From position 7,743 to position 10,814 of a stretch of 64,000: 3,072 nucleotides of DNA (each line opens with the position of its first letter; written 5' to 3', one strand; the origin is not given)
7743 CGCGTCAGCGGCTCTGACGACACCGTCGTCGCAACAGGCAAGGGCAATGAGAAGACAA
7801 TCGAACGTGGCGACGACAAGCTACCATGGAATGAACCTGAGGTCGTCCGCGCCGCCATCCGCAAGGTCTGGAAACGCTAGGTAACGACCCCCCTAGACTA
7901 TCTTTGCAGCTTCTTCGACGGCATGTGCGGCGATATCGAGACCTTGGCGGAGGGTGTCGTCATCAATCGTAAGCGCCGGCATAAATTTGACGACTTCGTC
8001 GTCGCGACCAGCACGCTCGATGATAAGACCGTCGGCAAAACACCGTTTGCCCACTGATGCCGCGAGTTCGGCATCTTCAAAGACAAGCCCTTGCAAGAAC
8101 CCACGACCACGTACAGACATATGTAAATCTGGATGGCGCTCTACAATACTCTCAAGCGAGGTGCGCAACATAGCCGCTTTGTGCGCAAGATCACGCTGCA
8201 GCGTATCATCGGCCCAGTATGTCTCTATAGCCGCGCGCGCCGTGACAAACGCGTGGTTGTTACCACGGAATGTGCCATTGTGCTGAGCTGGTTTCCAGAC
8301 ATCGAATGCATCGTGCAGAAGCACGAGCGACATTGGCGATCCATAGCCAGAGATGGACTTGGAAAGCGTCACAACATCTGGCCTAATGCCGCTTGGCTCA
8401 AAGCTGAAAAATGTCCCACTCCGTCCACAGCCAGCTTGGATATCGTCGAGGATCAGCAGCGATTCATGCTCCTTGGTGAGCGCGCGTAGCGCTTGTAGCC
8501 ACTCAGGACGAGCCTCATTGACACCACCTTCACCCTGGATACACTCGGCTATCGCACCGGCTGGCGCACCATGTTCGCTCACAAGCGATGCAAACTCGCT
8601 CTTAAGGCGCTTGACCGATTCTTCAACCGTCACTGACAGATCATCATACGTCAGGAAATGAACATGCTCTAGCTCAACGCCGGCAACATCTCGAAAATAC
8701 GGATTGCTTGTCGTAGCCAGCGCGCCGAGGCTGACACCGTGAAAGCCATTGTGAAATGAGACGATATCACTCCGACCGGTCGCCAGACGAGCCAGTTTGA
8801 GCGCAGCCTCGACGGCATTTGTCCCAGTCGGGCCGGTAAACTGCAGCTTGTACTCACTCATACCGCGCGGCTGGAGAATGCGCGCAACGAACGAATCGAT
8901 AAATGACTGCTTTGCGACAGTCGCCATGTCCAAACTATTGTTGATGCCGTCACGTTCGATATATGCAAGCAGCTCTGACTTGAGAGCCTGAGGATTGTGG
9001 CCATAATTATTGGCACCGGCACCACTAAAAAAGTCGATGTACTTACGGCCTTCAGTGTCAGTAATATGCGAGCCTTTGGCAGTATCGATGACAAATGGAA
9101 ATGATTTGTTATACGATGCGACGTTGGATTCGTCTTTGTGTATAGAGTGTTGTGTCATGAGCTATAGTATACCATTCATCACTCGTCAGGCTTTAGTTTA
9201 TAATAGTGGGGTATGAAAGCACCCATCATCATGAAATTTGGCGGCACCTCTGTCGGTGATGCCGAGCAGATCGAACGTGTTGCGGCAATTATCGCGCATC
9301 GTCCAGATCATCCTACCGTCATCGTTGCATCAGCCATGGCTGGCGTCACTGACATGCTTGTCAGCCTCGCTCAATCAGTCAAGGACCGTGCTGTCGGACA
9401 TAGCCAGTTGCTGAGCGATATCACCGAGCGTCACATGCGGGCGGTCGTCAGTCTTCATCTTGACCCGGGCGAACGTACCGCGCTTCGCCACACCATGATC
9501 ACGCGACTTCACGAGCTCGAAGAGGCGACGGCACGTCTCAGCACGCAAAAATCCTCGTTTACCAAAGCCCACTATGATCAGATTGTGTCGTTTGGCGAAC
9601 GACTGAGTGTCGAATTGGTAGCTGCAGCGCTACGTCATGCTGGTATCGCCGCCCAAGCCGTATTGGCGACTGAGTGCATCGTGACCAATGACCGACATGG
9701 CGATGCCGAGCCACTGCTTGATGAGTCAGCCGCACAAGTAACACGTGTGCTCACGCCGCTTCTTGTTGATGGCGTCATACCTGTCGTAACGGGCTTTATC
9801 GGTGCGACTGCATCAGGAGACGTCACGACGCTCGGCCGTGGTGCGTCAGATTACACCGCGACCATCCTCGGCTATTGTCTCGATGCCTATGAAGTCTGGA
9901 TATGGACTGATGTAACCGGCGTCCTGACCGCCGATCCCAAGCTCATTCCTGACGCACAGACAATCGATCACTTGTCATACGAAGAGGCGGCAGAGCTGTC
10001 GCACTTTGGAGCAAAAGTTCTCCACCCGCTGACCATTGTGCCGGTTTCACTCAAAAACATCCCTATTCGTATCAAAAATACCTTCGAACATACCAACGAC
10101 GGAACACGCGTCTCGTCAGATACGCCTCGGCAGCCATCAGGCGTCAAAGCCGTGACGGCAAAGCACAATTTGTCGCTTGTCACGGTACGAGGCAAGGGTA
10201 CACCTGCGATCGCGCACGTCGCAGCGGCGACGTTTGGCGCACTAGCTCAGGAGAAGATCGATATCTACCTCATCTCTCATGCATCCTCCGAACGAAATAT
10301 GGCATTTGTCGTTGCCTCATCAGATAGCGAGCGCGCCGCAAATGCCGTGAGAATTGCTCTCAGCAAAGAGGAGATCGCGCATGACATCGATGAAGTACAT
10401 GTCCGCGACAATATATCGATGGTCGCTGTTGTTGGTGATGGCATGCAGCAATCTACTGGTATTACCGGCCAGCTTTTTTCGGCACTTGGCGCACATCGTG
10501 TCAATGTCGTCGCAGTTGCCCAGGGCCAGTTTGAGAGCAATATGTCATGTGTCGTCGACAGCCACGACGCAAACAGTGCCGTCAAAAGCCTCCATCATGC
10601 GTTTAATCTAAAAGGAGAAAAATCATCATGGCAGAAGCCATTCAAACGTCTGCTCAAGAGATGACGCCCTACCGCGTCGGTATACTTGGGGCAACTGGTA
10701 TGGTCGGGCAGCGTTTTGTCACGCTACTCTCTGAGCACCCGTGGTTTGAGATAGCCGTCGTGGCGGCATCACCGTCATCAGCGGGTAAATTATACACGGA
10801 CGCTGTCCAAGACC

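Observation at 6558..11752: Aspartate-to-2,4-diaminobutyrate gene set (ask-asd plus an EctB-type transaminase) next to a MurE-like ligase with an altered DAP-recognition motif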

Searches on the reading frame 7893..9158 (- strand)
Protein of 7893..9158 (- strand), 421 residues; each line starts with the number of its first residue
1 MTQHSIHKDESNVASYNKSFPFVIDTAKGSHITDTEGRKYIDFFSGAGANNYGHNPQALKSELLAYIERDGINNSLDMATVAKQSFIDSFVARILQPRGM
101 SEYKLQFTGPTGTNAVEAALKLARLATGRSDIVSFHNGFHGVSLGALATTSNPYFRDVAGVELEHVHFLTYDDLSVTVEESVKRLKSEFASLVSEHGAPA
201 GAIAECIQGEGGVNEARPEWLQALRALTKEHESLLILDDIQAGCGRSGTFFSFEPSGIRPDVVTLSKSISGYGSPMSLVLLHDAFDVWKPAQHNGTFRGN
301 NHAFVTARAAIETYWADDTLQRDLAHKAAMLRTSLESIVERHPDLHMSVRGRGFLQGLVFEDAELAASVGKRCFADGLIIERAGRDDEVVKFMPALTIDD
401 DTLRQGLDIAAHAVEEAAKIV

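Call 3: search_protein_families(library=pfam, proteins=[window:7893-9158:-])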
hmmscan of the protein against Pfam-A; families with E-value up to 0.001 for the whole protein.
window:7893-9158:- (421 aa): 1 family
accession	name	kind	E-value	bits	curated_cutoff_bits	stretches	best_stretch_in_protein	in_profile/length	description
PF00202.27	Aminotran_3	-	2.2e-73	247.7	30.5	1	18-413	7-402/403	Aminotransferase class-III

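Call 4: search_protein_families(library=ncbifam, proteins=[window:7893-9158:-])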
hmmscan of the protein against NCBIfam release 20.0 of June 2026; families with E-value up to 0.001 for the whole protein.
window:7893-9158:- (421 aa): 69 families (the best 25 are shown)
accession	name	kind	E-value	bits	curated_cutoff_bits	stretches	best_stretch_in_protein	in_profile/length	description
NF006733.0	PRK09264.1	subfamily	6.1e-174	578.5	438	1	5-418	6-418/425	diaminobutyrate--2-oxoglutarate transaminase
TIGR02407.1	ectoine_ectB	equivalog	2.6e-166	553.3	552.2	1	6-416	3-412/412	diaminobutyrate--2-oxoglutarate transaminase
TIGR00709.1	dat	subfamily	4.6e-128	427.5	401.6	1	8-420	9-439/442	diaminobutyrate--2-oxoglutarate transaminase family protein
NF005386.0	PRK06931.1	equivalog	1.8e-94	317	753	1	9-420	29-458/461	diaminobutyrate--2-oxoglutarate transaminase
NF005393.0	PRK06938.1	subfamily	2.9e-90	302.9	671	1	7-419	36-467/469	diaminobutyrate--2-oxoglutarate transaminase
TIGR00707.1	argD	subfamily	1e-69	235.2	410.05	1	19-413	8-379/381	acetylornithine/succinylornithine family transaminase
NF004426.0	PRK05769.1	equivalog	2.2e-63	214.6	552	1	4-416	19-439/441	acetyl ornithine aminotransferase family protein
NF002874.0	PRK03244.1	equivalog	2.4e-63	214.3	457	1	21-417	26-395/399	acetylornithine transaminase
NF005993.0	PRK08117.1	subfamily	2.4e-62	211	574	1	18-418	22-431/433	aspartate aminotransferase family protein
NF002797.0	PRK02936.1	equivalog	1.3e-61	208.5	496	1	18-417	9-380/385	acetylornithine transaminase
NF002325.0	PRK01278.1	subfamily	5.6e-58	196.5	372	1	18-417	11-389/395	acetylornithine transaminase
NF053554.1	prodigi_MAP_PigE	equivalog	6.4e-57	193.5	850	1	23-415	403-773/837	prodigiosin MAP biosynthesis aminotransferase PigE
NF003468.0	PRK05093.1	subfamily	2.4e-54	184.6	522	1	10-417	14-402/405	acetylornithine/succinyldiaminopimelate transaminase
NF008570.0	PRK11522.1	equivalog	4.5e-54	183.8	612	1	20-417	68-457/464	putrescine aminotransferase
NF003273.0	PRK04260.1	equivalog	4.7e-54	183.4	616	1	26-411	17-372/376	acetylornithine transaminase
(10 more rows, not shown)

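Call 31: find_homologous_proteins(query=window:7893-9158:-)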
Query window:7893-9158:- (421 aa): 8000 proteins with E <= 0.001 among 8000 candidates; the best 120 are listed.
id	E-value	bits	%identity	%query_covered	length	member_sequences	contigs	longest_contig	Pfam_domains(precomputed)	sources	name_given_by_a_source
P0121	2.0e-279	944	100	100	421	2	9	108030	PF00202.28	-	-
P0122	3.4e-218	742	78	100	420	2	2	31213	PF00202.28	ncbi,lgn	ncbi:MAG: aspartate aminotransferase family protein [Candidatus Saccharimonadales bacterium]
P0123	3.8e-215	732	77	100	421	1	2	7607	PF00202.28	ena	-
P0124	1.4e-201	688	72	100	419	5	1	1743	PF00202.28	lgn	-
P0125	1.4e-192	658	70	100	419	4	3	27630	PF00202.28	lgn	-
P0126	6.6e-192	656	71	100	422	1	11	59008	PF00202.28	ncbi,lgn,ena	-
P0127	4.0e-185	633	68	97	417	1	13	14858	PF00202.28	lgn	-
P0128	2.8e-184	631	67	99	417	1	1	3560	PF00202.28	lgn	-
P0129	7.4e-184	629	68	97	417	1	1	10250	PF00202.28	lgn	-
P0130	5.5e-183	626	68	96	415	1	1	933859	PF00202.28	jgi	jgi:diaminobutyrate-2-oxoglutarate transaminase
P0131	5.7e-182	623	67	97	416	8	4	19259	PF00202.28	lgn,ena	-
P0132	4.7e-181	620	66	99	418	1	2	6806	PF00202.28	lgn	-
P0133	1.2e-180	619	66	99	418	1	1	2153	PF00202.28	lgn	-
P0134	1.3e-180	619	66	99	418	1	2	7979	PF00202.28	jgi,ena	-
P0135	1.7e-180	618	66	99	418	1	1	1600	PF00202.28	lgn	-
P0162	1.2e-162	559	59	97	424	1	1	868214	PF00202.28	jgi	jgi:diaminobutyrate-2-oxoglutarate transaminase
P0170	1.5e-142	493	53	97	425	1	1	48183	PF00202.28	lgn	-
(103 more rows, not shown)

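Call 32: find_encoding_contigs(protein=P0130, flank=10000, max_places=1)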
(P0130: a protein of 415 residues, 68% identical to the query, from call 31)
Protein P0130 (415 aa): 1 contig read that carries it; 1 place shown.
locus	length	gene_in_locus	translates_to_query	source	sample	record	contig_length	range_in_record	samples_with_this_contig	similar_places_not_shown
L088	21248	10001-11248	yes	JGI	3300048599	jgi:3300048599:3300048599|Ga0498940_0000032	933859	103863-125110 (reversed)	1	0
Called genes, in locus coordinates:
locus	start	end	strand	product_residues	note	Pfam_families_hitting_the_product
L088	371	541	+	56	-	-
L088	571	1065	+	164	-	-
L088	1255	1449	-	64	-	PF05154:TM2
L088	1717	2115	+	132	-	PF11969:DcpS_C, PF01230:HIT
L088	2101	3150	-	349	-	PF01380:SIS (faint), PF10432:bact-PGI_C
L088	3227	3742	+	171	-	-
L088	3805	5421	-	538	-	PF00118:Cpn60_TCP1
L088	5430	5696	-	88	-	PF00166:Cpn10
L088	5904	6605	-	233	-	PF01263:Aldose_epim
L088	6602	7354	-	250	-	PF08282:Hydrolase_3, PF03332:PMM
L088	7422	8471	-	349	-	PF01118:Semialdhyde_dh, PF02774:Semialdhyde_dhC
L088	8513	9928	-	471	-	PF00696:AA_kinase, PF13840:ACT_7 (weak), PF22468:ACT_9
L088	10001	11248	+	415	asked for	PF00202:Aminotran_3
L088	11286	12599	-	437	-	PF08245:Mur_ligase_M, PF02875:Mur_ligase_C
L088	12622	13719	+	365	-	PF00814:TsaD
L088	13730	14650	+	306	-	PF13480:Acetyltransf_6, PF02388:FemAB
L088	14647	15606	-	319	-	PF02388:FemAB (weak), PF13480:Acetyltransf_6 (weak)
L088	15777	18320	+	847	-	PF00133:tRNA-synt_1, PF09334:tRNA-synt_1g, PF13603:tRNA-synt_1_2 (weak), PF09334:tRNA-synt_1g (weak), PF08264:Anticodon_1, PF10458:Val_tRNA-synt_C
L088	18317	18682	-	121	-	-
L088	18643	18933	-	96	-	-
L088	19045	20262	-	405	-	PF12704:MacB_PCD, PF02687:FtsX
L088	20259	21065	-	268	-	PF00005:ABC_tran, PF13304:AAA_21 (faint)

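Call 33: find_encoding_contigs(protein=P0162, flank=10000, max_places=1)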
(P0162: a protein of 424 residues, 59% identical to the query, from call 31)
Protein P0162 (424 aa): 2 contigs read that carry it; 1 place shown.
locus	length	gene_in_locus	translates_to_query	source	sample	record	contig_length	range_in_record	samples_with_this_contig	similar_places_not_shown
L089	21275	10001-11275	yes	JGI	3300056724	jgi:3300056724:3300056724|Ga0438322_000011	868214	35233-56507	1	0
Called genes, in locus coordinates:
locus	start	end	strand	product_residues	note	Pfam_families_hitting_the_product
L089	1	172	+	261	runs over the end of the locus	PF02463:SMC_N (faint), PF00005:ABC_tran, PF13304:AAA_21 (faint)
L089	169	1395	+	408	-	PF12704:MacB_PCD, PF02687:FtsX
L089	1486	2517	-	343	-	PF01380:SIS (weak), PF10432:bact-PGI_C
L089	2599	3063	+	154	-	-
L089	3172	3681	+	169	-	-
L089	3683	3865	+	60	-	-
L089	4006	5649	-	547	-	PF00118:Cpn60_TCP1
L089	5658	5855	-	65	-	-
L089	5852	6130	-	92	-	PF00166:Cpn10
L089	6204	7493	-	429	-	PF02388:FemAB, PF13480:Acetyltransf_6 (weak)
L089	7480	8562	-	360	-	PF01118:Semialdhyde_dh, PF02774:Semialdhyde_dhC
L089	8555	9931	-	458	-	PF00696:AA_kinase, PF13840:ACT_7 (weak), PF22468:ACT_9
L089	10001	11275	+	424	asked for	PF00202:Aminotran_3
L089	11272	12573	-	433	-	PF08245:Mur_ligase_M, PF02875:Mur_ligase_C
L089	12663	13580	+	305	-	PF02388:FemAB (weak), PF13480:Acetyltransf_6, PF02388:FemAB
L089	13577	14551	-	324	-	-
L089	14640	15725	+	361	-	PF00814:TsaD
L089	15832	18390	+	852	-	PF00133:tRNA-synt_1, PF01406:tRNA-synt_1e (faint), PF09334:tRNA-synt_1g, PF13603:tRNA-synt_1_2, PF09334:tRNA-synt_1g, PF08264:Anticodon_1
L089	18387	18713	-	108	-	-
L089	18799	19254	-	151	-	PF02590:SPOUT_MTase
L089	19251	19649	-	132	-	PF11969:DcpS_C, PF01230:HIT, PF19327:Ap4A_phos_N (weak)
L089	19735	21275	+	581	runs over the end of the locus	-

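Call 34: find_encoding_contigs(protein=P0170, flank=10000, max_places=1)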
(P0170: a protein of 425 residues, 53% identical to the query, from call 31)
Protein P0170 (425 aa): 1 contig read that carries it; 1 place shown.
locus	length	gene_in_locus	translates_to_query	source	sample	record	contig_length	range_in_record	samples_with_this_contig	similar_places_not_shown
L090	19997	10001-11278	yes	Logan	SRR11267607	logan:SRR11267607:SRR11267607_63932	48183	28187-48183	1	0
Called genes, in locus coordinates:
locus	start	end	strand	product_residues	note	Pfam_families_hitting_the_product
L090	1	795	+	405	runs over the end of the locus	PF12704:MacB_PCD, PF02687:FtsX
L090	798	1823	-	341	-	PF01380:SIS (faint), PF10432:bact-PGI_C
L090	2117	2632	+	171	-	-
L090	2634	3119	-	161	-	-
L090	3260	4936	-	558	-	PF00118:Cpn60_TCP1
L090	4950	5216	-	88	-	PF00166:Cpn10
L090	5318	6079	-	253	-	PF00702:Hydrolase (faint), PF08282:Hydrolase_3, PF03332:PMM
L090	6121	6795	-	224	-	-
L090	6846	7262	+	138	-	-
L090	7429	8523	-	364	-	PF01118:Semialdhyde_dh, PF02774:Semialdhyde_dhC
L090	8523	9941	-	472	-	PF00696:AA_kinase, PF13840:ACT_7 (faint), PF22468:ACT_9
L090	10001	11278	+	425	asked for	PF00202:Aminotran_3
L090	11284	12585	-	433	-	PF08245:Mur_ligase_M, PF02875:Mur_ligase_C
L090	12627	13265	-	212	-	-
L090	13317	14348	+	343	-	PF00814:TsaD, PF02543:Carbam_trans_N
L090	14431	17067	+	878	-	PF00133:tRNA-synt_1, PF01406:tRNA-synt_1e (faint), PF09334:tRNA-synt_1g, PF13603:tRNA-synt_1_2 (faint), PF08264:Anticodon_1, PF10458:Val_tRNA-synt_C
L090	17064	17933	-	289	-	PF01381:HTH_3, PF13443:HTH_26 (faint), PF13560:HTH_31, PF00702:Hydrolase (weak)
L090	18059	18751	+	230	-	PF00696:AA_kinase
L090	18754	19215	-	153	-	PF02590:SPOUT_MTase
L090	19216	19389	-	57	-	-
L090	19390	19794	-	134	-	PF11969:DcpS_C, PF01230:HIT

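Call 53: search_solved_structures(query=window:7893-9158:-, max_evalue=1e-40, show_alignments=1)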
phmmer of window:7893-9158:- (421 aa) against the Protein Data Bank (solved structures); distinct sequences matched with E-value up to 1e-40: 9.
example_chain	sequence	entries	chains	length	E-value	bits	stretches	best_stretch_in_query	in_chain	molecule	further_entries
9s1q_A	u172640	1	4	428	2.2e-130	438.3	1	9-417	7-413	Diaminobutyrate-2-oxoglutarate transaminase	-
9s1p_H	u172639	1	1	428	1.5e-129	435.5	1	9-417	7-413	Diaminobutyrate-2-oxoglutarate transaminase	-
6rl5_A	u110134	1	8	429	2.7e-114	385.3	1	6-416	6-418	Diaminobutyrate--2-oxoglutarate transaminase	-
1szs_A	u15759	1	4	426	1.2e-46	162.6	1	19-417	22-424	4-aminobutyrate aminotransferase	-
1sf2_A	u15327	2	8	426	1.2e-46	162.6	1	19-417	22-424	4-aminobutyrate aminotransferase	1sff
1szu_A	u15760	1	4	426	4.3e-46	160.7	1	19-417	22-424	4-aminobutyrate aminotransferase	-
1szk_A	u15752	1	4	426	5.9e-46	160.3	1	19-417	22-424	4-aminobutyrate aminotransferase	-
6wop_A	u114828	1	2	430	1.9e-43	152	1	23-411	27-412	4-aminobutyrate transaminase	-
1vef_A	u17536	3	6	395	2.3e-42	148.4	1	15-407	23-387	Acetylornithine/acetyl-lysine aminotransferase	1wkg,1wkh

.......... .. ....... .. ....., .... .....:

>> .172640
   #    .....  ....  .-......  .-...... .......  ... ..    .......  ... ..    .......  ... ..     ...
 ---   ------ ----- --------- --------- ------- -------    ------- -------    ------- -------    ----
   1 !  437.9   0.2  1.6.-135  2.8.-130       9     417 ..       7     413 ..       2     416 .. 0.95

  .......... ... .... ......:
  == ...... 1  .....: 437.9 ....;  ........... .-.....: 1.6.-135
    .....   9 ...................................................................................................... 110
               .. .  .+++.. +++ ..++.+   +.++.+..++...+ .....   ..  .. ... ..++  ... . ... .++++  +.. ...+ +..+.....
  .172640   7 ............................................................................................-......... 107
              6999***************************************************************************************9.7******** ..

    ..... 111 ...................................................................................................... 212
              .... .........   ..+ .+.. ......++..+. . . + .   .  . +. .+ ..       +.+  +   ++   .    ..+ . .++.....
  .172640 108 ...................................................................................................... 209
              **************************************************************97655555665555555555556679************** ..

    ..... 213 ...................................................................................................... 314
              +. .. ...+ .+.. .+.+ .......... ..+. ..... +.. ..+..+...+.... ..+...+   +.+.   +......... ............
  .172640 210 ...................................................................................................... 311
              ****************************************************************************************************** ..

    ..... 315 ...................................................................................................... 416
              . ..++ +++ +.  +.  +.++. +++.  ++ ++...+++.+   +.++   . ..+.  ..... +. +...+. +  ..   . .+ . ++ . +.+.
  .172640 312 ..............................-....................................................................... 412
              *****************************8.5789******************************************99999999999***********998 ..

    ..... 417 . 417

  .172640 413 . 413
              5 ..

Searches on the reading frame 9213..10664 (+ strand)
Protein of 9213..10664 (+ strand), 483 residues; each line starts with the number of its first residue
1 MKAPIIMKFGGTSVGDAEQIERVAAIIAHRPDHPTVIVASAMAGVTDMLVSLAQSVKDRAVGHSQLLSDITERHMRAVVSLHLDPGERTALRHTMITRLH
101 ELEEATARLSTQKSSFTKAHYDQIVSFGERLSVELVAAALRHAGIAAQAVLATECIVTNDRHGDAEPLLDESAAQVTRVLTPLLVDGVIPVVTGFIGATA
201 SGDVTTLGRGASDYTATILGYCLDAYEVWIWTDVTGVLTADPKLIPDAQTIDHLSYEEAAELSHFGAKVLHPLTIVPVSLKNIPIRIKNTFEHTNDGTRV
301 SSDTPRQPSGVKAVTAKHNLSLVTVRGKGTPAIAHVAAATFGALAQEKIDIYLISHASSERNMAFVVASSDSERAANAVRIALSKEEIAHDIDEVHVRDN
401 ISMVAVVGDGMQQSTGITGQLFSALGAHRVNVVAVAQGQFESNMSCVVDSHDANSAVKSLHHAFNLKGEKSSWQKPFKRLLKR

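Call 3: search_protein_families(library=pfam, proteins=[window:9213-10664:+])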
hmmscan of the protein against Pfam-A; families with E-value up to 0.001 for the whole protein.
window:9213-10664:+ (483 aa): 4 families
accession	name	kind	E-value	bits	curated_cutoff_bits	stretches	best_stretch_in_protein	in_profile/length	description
PF00696.33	AA_kinase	-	1.1e-48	166.5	24.9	1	5-289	3-234/234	Amino acid kinase family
PF22468.2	ACT_9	-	2.6e-31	107.6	27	2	404-464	1-61/61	ACT domain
PF13840.12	ACT_7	-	9.5e-15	54.6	27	2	397-461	2-64/65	ACT domain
PF01842.31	ACT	-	1.7e-07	31.3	27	0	410-460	6-61/66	ACT domain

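Call 4: search_protein_families(library=ncbifam, proteins=[window:9213-10664:+])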
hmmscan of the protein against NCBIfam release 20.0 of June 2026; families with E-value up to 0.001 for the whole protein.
window:9213-10664:+ (483 aa): 28 families (the best 25 are shown)
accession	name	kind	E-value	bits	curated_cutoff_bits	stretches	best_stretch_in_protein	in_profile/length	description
NF004938.0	PRK06291.1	equivalog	2.8e-139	464.8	528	1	5-469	3-466/468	aspartate kinase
NF006959.0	PRK09436.1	equivalog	2e-125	419.8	726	1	6-466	3-461/819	bifunctional aspartate kinase/homoserine dehydrogenase I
TIGR00657.1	asp_kinases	subfamily_domain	1.7e-123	413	208.7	1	4-464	3-440/442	aspartate kinase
TIGR00656.1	asp_kin_monofn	equivalog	1e-110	370.6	402.25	1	5-466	4-406/407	aspartate kinase, monofunctional class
NF006570.0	PRK09084.1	equivalog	1.6e-107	360.4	455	1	4-464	4-448/452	lysine-sensitive aspartokinase 3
NF005154.0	PRK06635.1-2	equivalog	4e-73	247.1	376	2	109-467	58-405/407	aspartate kinase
NF005155.0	PRK06635.1-4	equivalog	2.2e-72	244.3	346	2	115-468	60-405/407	aspartate kinase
NF006540.0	PRK09034.1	equivalog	2.7e-72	243.8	434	3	6-308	3-295/454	aspartate kinase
NF006068.0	PRK08210.1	equivalog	8.3e-68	229.4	474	1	111-467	61-403/405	aspartate kinase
NF004579.0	PRK05925.1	equivalog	4e-66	223.8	665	1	3-464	2-432/440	aspartate kinase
NF006515.0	PRK08961.1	equivalog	9.8e-65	219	802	1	4-465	9-460/861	bifunctional aspartate kinase/diaminopimelate decarboxylase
NF005656.0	PRK07431.1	equivalog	1.7e-64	218.4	657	4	117-307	62-249/587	aspartate kinase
NF007003.0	PRK09466.1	subfamily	4.3e-63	214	582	1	6-464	14-452/810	bifunctional aspartate kinase/homoserine dehydrogenase II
NF005153.0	PRK06635.1-1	equivalog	1.6e-62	211.9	585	2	119-471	64-412/421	aspartate kinase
NF005159.0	PRK06635.2-3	equivalog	2.3e-61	208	379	3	115-378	61-324/406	aspartate kinase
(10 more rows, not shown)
